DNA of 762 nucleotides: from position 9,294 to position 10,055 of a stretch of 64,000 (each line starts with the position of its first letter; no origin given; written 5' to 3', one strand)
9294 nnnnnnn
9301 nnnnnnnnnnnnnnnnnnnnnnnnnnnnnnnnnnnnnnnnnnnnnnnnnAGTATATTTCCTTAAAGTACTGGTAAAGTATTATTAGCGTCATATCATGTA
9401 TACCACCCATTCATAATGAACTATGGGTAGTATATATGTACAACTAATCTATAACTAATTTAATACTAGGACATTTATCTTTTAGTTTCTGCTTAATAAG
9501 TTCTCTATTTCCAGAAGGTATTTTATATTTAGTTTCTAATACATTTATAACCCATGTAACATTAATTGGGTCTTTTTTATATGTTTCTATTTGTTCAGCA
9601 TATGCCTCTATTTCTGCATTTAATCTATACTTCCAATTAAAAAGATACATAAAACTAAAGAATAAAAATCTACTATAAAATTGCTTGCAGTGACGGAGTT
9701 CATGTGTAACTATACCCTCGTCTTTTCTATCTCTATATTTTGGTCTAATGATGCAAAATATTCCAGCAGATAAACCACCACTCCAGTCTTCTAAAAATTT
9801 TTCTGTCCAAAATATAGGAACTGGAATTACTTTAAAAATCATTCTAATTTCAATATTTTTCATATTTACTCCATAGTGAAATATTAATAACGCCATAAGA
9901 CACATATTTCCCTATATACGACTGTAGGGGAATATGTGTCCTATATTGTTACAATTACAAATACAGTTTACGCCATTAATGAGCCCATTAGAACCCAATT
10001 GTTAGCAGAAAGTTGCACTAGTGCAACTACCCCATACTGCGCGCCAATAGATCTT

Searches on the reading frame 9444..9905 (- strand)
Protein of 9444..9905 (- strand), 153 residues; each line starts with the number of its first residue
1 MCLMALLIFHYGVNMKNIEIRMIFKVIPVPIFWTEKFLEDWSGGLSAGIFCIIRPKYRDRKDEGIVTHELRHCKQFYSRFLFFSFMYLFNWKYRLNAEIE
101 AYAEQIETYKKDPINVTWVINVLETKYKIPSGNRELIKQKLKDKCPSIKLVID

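Call 10: search_protein_families(library=phrogs, proteins=[window:9444-9905:-], max_evalue=0.001)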
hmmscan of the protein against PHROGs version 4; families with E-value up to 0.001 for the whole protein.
window:9444-9905:- (153 aa): 2 families
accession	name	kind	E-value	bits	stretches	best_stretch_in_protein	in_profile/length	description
phrog_13761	-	unknown function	1.5e-08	35.7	1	38-91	14-62/149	-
phrog_19616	-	unknown function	0.00085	20.5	1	27-94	47-111/141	-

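Call 19: search_protein_families(library=pfam, proteins=[window:9444-9905:-], max_evalue=0.01)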
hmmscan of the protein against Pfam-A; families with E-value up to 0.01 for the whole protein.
window:9444-9905:- (153 aa): 1 family
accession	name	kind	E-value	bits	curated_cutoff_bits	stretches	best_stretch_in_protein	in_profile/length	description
PF20573.4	DUF6782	-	0.0016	18.2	27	1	52-108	80-135/241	Putative metallopeptidase family (DUF6782)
